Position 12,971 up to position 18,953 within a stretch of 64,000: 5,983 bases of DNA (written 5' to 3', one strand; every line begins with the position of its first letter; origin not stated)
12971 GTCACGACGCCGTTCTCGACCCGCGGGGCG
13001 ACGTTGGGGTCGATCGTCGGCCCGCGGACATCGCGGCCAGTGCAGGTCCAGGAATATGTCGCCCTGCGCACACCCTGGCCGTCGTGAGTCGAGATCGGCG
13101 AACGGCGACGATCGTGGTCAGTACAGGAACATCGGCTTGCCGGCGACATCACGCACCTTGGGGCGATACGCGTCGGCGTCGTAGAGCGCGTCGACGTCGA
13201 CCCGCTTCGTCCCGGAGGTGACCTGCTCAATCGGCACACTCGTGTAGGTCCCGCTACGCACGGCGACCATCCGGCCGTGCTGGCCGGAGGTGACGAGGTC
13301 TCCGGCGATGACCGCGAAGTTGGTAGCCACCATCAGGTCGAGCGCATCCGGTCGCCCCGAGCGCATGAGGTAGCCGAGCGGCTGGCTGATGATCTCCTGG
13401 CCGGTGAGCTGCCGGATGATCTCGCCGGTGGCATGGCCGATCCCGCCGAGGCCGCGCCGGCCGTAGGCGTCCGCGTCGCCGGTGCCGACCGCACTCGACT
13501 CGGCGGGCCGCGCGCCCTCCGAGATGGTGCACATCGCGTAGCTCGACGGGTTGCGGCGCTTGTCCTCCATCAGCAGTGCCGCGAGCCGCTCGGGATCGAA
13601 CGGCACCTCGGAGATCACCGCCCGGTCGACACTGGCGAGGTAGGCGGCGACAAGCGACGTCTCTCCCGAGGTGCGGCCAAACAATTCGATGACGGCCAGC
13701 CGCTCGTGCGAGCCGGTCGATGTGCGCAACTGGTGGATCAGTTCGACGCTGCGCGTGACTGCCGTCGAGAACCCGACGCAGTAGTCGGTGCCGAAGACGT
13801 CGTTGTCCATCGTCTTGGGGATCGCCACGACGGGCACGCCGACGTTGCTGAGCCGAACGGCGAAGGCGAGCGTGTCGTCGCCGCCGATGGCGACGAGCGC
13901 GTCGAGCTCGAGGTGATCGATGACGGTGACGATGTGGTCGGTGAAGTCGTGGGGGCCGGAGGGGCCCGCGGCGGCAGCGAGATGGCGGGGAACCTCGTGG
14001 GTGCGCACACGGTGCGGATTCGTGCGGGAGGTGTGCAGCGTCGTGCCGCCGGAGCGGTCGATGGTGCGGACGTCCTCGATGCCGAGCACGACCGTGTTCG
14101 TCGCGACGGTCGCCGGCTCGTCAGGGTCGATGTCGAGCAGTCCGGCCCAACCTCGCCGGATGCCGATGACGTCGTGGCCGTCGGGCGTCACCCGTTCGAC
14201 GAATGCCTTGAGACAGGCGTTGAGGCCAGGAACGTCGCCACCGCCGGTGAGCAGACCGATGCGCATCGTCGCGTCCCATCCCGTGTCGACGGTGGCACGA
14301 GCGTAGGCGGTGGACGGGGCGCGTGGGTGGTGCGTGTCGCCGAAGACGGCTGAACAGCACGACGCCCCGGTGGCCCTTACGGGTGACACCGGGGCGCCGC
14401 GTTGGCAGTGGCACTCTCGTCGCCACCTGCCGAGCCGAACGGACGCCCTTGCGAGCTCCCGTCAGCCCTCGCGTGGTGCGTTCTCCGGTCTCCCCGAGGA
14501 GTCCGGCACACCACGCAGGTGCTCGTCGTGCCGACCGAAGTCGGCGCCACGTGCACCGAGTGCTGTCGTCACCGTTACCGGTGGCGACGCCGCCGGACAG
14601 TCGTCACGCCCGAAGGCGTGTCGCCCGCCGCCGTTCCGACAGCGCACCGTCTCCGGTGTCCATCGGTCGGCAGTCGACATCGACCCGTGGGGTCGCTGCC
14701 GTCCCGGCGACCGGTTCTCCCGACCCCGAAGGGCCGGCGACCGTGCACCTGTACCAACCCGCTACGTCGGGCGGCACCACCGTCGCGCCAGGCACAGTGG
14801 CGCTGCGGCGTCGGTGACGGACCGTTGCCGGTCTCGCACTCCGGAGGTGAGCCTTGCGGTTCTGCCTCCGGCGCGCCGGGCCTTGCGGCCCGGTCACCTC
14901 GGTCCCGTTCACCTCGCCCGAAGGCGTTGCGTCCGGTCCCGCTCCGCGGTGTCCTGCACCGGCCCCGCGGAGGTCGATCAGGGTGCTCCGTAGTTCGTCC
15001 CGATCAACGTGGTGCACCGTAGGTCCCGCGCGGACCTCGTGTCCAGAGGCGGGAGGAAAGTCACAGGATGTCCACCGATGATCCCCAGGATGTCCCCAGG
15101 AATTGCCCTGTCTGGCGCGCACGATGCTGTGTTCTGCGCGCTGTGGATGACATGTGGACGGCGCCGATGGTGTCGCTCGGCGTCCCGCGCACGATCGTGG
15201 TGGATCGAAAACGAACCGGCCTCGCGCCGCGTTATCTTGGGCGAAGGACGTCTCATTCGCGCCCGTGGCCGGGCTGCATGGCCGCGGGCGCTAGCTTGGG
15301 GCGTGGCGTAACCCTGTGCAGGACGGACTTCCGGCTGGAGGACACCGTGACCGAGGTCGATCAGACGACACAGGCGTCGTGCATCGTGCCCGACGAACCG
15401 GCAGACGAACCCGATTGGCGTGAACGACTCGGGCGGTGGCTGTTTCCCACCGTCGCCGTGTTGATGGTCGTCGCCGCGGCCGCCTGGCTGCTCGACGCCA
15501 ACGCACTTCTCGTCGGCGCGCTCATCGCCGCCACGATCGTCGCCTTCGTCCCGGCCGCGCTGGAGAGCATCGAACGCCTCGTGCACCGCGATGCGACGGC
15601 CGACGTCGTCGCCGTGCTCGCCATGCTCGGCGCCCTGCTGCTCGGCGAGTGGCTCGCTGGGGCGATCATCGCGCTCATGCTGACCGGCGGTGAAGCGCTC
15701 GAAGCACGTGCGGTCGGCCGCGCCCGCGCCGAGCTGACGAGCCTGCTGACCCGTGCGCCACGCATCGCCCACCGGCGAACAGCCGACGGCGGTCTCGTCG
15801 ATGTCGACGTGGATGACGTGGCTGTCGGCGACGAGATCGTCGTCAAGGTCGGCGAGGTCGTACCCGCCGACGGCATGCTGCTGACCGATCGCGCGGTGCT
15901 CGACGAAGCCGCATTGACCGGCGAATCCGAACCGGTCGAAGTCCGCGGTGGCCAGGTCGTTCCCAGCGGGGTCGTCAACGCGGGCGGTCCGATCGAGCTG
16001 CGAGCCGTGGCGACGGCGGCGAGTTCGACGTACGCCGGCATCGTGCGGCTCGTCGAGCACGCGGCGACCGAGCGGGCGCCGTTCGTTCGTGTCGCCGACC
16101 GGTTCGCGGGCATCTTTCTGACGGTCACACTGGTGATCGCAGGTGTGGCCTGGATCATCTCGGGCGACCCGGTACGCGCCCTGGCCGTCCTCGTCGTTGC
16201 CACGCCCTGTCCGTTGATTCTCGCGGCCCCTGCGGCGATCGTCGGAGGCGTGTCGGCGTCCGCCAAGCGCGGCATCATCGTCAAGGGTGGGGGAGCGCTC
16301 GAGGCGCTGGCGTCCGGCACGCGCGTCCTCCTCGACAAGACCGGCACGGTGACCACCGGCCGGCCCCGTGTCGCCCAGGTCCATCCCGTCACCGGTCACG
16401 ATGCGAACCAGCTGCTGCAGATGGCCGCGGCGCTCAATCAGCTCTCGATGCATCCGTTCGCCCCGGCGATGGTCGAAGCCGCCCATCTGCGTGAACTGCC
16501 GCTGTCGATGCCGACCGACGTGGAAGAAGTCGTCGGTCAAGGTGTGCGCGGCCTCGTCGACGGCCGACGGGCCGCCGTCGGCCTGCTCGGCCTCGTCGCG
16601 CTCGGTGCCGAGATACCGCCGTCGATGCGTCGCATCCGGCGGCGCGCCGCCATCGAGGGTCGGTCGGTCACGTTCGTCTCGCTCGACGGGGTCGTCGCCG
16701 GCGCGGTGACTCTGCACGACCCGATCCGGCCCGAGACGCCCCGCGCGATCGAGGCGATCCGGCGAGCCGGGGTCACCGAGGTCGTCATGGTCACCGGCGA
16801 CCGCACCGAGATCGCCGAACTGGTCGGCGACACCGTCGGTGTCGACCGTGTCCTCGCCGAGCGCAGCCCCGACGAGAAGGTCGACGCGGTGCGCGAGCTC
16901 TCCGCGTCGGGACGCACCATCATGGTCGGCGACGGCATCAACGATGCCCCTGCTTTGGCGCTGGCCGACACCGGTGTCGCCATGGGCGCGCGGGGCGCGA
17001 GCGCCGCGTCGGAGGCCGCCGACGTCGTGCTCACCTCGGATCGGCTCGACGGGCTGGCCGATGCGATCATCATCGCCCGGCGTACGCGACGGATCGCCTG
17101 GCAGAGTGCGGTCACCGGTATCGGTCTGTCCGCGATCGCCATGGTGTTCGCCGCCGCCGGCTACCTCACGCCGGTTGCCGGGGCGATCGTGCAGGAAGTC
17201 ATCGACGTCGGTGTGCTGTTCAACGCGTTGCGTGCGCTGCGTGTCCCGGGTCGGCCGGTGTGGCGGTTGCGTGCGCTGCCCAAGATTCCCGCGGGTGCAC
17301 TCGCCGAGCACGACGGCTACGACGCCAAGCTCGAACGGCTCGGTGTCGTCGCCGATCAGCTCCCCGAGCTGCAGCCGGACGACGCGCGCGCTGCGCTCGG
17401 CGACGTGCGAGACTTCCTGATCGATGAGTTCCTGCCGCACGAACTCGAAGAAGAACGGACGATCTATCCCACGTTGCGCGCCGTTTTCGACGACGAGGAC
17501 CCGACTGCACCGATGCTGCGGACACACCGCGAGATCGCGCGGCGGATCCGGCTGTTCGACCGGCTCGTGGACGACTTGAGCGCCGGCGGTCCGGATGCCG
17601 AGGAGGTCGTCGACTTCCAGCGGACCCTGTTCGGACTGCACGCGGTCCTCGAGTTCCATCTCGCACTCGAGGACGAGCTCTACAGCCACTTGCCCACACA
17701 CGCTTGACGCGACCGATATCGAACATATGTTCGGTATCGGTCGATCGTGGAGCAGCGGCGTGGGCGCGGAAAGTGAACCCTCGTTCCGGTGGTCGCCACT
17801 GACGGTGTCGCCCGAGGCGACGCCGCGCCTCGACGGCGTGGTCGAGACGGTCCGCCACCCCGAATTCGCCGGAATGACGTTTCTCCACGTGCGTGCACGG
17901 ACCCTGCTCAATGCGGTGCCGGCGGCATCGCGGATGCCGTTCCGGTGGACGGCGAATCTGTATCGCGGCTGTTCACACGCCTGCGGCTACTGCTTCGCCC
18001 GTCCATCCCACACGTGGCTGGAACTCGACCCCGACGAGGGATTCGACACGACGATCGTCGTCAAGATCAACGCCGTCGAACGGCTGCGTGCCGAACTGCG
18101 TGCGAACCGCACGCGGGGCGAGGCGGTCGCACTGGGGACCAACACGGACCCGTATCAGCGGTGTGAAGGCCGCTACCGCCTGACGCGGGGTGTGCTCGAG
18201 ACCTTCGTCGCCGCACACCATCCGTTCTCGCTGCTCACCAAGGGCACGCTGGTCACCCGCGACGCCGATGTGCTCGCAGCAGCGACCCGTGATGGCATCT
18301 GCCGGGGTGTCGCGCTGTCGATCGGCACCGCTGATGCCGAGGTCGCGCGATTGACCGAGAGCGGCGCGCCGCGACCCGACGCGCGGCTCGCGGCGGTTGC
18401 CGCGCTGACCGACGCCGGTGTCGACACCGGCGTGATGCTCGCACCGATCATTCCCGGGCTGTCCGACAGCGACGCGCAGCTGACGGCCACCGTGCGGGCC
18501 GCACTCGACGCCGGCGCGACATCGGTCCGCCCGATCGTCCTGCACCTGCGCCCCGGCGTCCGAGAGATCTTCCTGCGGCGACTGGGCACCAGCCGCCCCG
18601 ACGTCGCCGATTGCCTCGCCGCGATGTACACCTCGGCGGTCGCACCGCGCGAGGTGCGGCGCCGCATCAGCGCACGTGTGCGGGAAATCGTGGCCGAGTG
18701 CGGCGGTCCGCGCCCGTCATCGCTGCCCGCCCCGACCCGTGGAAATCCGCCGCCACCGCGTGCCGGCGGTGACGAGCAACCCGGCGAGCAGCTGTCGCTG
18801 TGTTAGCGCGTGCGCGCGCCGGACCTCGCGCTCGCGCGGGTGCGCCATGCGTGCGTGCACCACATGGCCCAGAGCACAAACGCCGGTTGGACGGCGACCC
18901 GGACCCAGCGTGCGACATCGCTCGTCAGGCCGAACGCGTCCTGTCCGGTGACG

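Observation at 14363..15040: About 0.7 kb tetraloop-rich structured RNA candidate on the minus strand, upstream of pfk, matching no family I recognise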

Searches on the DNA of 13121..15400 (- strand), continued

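Call 60: search_with_rna_model(model_id=R1, sources=[L100, L101, L102, L103, L104, L105, L106, L107, L108, L109, L110, L111, L112, L113, L114, L115, L116, L117, L118, L119, L120, L121, L122, L123, L124, L125, L126, L127, L128, L129, L130, L131, L132, L133, L134, L135, L136, L137, L138, L139, L140, L141, L142, L143, L144, L145, L146, L147, L148, L149, L150, L151, L152, L153, L154, L155, L156, L157, L158, L159, L160, L161, L162, L163, L164, L165, L166, L167, L168, L169, L170, L171, L172, L173, L174, L175, L176], max_evalue=1)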
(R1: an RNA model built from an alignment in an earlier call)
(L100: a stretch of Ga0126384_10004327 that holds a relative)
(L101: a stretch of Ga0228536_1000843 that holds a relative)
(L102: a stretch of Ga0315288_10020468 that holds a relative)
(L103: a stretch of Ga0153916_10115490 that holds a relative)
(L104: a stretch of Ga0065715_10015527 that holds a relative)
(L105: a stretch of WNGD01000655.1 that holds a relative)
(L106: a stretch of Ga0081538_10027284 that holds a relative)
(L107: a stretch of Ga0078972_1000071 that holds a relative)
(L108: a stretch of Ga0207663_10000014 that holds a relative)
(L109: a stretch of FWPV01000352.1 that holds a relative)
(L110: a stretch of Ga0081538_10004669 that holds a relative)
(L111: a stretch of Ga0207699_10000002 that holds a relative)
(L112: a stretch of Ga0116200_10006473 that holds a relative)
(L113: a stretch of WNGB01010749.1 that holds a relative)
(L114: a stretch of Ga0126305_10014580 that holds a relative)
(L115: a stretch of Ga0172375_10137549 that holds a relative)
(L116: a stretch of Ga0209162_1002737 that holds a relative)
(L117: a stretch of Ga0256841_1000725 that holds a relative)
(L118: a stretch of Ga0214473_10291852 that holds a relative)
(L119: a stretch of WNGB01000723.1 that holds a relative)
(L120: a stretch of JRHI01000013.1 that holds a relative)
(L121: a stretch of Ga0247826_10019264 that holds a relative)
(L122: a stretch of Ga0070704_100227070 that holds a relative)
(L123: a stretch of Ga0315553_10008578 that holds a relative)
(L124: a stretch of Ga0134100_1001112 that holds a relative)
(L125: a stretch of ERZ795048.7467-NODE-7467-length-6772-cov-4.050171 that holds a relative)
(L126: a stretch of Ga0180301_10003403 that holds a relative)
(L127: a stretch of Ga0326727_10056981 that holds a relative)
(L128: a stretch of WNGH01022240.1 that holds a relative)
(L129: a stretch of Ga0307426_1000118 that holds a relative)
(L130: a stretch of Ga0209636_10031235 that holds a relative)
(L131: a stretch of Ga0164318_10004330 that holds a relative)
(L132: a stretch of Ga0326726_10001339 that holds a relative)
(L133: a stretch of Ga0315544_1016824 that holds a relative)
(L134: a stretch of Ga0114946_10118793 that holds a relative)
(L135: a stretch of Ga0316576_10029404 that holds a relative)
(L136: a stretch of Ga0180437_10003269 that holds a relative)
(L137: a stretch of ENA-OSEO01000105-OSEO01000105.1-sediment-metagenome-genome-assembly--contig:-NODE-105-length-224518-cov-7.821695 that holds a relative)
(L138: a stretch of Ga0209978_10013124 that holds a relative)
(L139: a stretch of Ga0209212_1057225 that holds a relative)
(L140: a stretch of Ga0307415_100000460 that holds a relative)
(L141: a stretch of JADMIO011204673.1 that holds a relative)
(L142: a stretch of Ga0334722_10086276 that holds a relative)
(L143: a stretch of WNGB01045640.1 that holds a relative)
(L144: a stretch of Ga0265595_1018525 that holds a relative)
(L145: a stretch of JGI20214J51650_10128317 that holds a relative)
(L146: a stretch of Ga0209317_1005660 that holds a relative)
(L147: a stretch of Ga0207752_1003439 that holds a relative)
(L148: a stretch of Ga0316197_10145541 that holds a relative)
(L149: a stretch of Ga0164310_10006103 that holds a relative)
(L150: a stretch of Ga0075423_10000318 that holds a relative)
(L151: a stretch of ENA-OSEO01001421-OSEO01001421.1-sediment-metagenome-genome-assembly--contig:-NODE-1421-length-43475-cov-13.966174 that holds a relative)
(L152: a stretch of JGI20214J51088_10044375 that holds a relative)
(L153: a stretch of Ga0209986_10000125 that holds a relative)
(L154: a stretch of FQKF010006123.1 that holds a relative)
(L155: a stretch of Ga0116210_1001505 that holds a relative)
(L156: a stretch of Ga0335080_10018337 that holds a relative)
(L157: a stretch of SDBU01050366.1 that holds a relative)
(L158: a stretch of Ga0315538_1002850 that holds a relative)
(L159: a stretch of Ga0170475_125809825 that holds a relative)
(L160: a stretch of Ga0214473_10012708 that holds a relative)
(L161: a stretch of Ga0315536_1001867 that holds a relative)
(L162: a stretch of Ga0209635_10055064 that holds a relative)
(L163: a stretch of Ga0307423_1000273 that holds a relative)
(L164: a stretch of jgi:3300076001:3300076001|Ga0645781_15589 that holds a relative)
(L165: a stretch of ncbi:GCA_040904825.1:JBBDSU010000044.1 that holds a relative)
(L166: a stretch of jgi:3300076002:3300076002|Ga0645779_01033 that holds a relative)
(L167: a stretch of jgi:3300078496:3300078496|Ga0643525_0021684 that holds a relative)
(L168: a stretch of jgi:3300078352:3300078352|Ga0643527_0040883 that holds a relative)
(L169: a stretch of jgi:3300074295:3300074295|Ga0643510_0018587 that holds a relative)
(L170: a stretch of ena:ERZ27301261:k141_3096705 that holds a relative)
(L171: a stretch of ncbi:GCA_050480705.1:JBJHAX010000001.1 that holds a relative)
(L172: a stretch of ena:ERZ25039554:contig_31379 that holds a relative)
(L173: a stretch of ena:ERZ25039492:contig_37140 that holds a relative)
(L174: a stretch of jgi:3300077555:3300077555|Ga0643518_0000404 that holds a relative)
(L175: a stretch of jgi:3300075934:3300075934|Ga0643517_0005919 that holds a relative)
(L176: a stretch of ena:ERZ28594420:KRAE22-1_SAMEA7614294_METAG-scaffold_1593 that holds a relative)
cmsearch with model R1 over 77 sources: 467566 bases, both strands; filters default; matches with E-value up to 1: 11.
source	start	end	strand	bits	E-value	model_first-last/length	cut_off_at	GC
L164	2284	2388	+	107.1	1.4e-17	1-105/105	no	0.71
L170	1000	1106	+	103.8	6e-17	1-105/105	no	0.72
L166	2187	2293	+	102.7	9.5e-17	1-105/105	no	0.71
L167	2187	2293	+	101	2e-16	1-105/105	no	0.7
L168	2187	2293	+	101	2e-16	1-105/105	no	0.7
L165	2322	2429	+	94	4e-15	1-105/105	no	0.69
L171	2330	2431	+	89.8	2.5e-14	1-105/105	no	0.7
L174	1452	1552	+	48.5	1.3e-06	1-105/105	no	0.71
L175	739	839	+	48.5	1.3e-06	1-105/105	no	0.71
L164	4602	4695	+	19.3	0.35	1-105/105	no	0.72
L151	1763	1841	+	17.6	0.72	1-105/105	no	0.7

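Call 71: search_with_rna_model(model_id=R1, sources=[L177, L178, L179, L180, L181, L182, L183, L184], max_evalue=1)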
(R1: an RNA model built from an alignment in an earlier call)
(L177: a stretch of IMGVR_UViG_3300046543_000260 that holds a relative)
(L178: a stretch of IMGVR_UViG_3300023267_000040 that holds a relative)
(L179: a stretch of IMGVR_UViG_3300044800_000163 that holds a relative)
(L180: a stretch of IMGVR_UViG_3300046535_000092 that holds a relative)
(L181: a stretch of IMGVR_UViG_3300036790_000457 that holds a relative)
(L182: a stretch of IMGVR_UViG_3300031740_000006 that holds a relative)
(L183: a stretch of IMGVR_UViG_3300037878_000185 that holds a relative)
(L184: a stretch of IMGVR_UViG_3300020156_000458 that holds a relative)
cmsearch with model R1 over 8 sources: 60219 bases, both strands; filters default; matches with E-value up to 1: 1.
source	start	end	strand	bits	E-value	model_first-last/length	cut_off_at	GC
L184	2567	2685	+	15.1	0.28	1-105/105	no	0.68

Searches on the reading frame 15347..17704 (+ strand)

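Call 8: search_protein_families(library=pfam, proteins=[window:15347-17704:+], max_evalue=0.01)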
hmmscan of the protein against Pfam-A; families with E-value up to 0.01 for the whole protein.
window:15347-17704:+ (786 aa): 5 families
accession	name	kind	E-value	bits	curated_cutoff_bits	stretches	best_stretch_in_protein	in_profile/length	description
PF00122.25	E1-E2_ATPase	-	3.5e-45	154.2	28.1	1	138-308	4-181/181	E1-E2 ATPase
PF00702.32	Hydrolase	-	6.4e-28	98.9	26.4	1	327-541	4-191/191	haloacid dehalogenase-like hydrolase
PF01814.28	Hemerythrin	-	1.4e-09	39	25.3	1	653-779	8-123/127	Hemerythrin HHE cation binding domain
PF08282.18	Hydrolase_3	-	2.4e-05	24.7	20.9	1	522-574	204-255/255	haloacid dehalogenase-like hydrolase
PF12710.13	HAD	-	0.003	18.4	27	1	455-537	81-188/189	haloacid dehalogenase-like hydrolase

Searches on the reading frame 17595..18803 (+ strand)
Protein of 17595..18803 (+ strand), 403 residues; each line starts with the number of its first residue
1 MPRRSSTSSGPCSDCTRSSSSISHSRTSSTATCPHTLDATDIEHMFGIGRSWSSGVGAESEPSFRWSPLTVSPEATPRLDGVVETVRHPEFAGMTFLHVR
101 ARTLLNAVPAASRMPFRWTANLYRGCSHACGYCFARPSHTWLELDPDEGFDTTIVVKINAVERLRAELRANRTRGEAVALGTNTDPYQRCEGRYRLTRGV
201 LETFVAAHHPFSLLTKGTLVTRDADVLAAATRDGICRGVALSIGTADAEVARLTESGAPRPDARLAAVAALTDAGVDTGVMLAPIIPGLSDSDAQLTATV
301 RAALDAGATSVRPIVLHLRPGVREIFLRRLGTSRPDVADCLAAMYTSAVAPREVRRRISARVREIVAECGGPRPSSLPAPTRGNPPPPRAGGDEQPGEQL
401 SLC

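Call 8: search_protein_families(library=pfam, proteins=[window:17595-18803:+], max_evalue=0.01)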
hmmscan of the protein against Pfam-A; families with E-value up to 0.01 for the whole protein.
window:17595-18803:+ (403 aa): 1 family
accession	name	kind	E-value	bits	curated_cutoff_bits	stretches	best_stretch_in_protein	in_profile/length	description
PF04055.27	Radical_SAM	-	3.6e-14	53.7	29.5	1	121-295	2-160/166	Radical SAM superfamily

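Call 69: search_protein_families(library=pfam, proteins=[window:17595-18803:+], max_evalue=0.01)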
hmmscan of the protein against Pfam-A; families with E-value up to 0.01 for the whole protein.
window:17595-18803:+ (403 aa): 1 family
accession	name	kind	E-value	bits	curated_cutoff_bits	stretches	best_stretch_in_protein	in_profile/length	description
PF04055.27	Radical_SAM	-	3.6e-14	53.7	29.5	1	121-295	2-160/166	Radical SAM superfamily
